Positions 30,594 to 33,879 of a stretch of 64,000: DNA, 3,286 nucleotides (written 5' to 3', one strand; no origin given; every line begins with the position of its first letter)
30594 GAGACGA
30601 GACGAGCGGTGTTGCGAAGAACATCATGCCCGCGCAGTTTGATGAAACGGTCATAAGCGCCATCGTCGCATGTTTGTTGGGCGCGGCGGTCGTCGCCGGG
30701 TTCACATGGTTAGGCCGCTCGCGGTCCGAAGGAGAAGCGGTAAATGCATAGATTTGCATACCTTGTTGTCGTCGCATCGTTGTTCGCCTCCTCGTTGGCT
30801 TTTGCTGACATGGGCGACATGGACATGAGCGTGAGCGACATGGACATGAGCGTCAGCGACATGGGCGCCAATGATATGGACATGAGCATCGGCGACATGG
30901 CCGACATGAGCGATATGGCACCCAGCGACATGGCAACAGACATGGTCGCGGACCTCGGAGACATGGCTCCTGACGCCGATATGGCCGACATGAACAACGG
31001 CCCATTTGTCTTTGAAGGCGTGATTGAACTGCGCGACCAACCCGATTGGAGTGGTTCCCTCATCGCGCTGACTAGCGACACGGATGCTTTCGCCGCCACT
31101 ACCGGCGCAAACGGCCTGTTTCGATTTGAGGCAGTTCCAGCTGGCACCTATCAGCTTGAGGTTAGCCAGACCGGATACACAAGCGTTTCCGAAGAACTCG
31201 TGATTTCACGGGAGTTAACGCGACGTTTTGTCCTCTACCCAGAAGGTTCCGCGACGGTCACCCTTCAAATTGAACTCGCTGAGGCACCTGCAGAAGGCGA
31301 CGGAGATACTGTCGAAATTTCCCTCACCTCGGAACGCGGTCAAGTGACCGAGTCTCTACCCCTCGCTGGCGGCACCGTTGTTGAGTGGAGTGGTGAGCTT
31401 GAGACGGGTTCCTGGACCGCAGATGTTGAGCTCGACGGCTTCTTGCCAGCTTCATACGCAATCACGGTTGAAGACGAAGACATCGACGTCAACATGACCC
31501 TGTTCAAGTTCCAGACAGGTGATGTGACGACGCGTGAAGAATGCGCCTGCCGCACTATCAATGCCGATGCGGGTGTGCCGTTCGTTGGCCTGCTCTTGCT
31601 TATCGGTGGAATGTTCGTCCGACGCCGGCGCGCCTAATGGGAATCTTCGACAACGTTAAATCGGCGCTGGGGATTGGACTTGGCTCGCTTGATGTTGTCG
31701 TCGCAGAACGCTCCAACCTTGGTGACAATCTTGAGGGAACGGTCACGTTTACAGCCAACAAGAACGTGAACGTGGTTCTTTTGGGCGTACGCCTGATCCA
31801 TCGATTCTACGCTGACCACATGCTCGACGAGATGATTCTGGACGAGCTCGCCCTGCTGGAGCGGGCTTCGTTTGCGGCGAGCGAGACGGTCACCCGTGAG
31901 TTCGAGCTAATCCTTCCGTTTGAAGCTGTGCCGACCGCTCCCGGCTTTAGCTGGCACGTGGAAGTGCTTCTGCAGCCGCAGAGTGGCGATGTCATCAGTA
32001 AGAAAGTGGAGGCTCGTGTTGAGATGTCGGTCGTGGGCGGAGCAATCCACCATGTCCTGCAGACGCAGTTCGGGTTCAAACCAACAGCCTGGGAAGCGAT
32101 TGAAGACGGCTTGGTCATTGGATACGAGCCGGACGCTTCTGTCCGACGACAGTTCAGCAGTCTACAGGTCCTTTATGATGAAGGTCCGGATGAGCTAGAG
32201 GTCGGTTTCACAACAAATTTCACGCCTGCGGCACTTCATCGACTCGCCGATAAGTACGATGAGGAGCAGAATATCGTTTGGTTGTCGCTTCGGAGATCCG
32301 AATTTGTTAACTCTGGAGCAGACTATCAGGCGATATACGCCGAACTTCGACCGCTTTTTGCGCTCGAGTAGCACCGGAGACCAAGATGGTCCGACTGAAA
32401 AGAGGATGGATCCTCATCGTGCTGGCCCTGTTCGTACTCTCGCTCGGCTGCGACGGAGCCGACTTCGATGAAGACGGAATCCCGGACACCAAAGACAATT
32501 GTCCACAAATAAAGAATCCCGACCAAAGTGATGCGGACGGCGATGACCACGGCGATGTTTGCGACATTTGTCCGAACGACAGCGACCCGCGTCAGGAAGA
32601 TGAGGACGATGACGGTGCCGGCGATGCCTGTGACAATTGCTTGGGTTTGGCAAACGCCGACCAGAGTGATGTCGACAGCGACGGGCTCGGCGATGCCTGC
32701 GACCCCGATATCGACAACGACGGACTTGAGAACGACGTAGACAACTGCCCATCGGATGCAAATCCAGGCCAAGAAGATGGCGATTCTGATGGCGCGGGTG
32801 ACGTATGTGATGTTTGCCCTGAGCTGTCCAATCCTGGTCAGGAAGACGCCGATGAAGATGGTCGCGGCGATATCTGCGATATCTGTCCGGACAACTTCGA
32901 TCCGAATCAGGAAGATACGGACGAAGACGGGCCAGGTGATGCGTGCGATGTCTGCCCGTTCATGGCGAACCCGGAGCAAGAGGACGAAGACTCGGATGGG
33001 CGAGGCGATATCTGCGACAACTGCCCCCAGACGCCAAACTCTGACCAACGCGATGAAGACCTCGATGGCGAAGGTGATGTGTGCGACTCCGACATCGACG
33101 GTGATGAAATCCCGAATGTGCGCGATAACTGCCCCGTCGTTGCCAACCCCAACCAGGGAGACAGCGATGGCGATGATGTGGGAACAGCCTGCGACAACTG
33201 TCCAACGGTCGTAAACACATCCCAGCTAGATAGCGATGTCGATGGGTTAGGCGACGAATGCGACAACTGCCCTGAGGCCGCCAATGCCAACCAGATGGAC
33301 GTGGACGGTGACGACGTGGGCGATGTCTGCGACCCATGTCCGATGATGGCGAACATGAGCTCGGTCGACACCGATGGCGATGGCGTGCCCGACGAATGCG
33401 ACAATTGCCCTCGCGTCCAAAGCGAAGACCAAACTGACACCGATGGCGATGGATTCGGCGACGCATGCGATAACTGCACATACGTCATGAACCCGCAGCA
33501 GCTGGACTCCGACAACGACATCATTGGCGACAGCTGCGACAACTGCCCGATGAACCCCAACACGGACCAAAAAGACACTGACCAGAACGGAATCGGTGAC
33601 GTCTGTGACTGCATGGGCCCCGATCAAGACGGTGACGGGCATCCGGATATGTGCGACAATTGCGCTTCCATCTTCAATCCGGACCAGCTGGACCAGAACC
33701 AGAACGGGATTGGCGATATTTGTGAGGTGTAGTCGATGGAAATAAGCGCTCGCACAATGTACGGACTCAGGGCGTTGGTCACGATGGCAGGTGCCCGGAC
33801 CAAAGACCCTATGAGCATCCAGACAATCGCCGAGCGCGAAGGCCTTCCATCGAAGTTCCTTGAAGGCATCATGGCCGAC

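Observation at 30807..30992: (GACATG)n tandem repeat encoding an Asp-Met dipeptide array, a candidate Met-rich metal-binding segment; the antisense strand reads as a His-rich peptide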

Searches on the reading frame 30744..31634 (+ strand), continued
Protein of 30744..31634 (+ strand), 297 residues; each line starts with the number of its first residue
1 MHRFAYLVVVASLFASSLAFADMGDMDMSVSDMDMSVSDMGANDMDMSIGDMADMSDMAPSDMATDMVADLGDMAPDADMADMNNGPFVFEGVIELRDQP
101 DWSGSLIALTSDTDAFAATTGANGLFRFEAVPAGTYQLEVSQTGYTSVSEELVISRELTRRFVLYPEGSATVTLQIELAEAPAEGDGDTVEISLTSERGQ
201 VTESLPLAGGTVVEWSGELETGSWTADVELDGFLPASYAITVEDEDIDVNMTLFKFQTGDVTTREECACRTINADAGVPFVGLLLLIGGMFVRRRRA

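Call 63: fold_search(model_id=the predicted structure, library=pdb)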
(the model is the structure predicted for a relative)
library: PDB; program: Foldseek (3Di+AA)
matches with E <= 10: 1376; with E <= 0.001: 112
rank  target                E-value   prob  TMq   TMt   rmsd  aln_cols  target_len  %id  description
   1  6fwv_B                3.3e-11  1.00  0.24  0.15  10.3       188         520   14  The Bacillus anthracis TIE protein (released 2018-08-08)
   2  6fwv_A                5.1e-11  1.00  0.24  0.15  10.7       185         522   14  The Bacillus anthracis TIE protein (released 2018-08-08)
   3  3phs                  1.3e-08  1.00  0.29  0.34  11.3       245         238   16  Crystal Structure of GBS52, the minor pilin in gram-positive pathogen Streptococcus agalactiae (released 2010-11-17)
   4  10ps                  4.1e-08  1.00  0.25  0.15  10.7       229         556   11  Crystal structure of SdrD A2-A3-B1-B2 domains from Staphylococcus aureus JH1 (released 2026-02-11)
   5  4oq1                  1.1e-07  1.00  0.25  0.23  10.4       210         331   12  Structure of the Streptococcal ancillary pilin (released 2014-04-23)
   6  4ecn                  2.6e-07  1.00  0.20  0.10  12.3       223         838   12  Crystal structure of a leucine-rich repeat protein (BT_0210) from Bacteroides thetaiotaomicron VPI-5482 at 2.80 A resolu (released 2012-05-23)
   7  8qox_B                4.2e-07  1.00  0.25  0.17  16.8       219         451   12  Two-component assembly of SlaA and SlaB S-layer proteins of Sulfolobus acidocaldarius (released 2024-02-21)
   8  6fb3_A                8.4e-07  1.00  0.23  0.04  17.5       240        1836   10  Teneurin 2 Partial Extracellular Domain (released 2018-03-28)
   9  8fia_A                9.4e-07  1.00  0.23  0.04  17.7       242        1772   11  The structure of fly Teneurin self assembly (released 2023-05-03)
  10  5j4m_A                1.2e-06  1.00  0.20  0.22  13.8       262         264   13  Crystal structure of shaft pilin SpaA from Lactobacillus rhamnosus GG - E269A/D295N double mutant (released 2016-07-20)
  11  5j4m_C                1.2e-06  1.00  0.21  0.24  14.1       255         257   13  Crystal structure of shaft pilin SpaA from Lactobacillus rhamnosus GG - E269A/D295N double mutant (released 2016-07-20)
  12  5xya                  1.5e-06  1.00  0.21  0.07  10.4       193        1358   16  Crystal structure of a serine protease from Streptococcus species (released 2018-08-08)
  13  5f44_C                2.1e-06  1.00  0.22  0.25  14.0       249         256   13  Crystal structure of shaft pilin spaA from Lactobacillus rhamnosus GG (released 2016-07-20)
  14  7bvx                  2.2e-06  1.00  0.24  0.26  12.6       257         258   12  Crystal structure of C-terminal fragment of pilus adhesin SpaC from Lactobacillus rhamnosus GG-Iodide soaked (released 2020-07-29)
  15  4iyk                  2.4e-06  1.00  0.24  0.32  15.6       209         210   10  Crystal structure of a putative carbohydrate binding protein (BACUNI_04699) from Bacteroides uniformis ATCC 8492 at 2.00 (released 2013-02-20)
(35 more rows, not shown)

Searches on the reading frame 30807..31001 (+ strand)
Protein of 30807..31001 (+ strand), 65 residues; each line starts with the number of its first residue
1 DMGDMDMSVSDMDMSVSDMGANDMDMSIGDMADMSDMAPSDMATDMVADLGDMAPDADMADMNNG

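Call 18: find_homologous_proteins(query=window:30807-31001:+, max_evalue=10)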
Query seq(65 aa): 5 candidates shared short words with the query, none scored E <= 10.

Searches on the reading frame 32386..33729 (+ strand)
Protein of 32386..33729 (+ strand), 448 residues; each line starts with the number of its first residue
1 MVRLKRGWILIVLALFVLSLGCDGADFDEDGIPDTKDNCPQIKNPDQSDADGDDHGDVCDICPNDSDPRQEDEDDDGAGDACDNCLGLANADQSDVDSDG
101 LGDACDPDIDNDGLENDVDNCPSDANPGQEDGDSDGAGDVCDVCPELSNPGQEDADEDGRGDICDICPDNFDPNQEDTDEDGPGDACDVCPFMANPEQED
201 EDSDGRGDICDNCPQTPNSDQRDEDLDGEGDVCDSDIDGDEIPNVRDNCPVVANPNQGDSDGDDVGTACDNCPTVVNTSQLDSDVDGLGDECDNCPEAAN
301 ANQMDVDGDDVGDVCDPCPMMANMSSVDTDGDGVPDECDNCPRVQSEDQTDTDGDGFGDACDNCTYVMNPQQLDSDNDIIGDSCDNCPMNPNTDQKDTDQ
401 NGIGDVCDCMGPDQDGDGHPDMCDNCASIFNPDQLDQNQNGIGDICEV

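Call 13: search_protein_families(library=pfam, proteins=[window:32386-33729:+], max_evalue=0.001)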
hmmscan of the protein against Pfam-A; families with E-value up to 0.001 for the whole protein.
window:32386-33729:+ (448 aa): 1 family
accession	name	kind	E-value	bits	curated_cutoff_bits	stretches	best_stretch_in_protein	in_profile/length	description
PF02412.23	TSP_3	-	9.5e-69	227.2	25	7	222-257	1-36/36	Thrombospondin type 3 repeat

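Call 52: search_protein_families(library=ncbifam, proteins=[window:32386-33729:+], max_evalue=0.001)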
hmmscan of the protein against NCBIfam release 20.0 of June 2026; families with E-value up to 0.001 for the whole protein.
window:32386-33729:+ (448 aa): 2 families
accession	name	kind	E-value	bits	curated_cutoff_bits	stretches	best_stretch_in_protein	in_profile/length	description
NF047638.1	throspo3_MtsC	equivalog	2.2e-106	356.3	350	7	177-271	66-160/428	cell-cell cohesion MYXO-CTERM protein MtsC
NF045500.1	Omp28_seleno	equivalog_domain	3.1e-62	211.1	200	10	25-64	273-312/377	Omp28-related selenoprotein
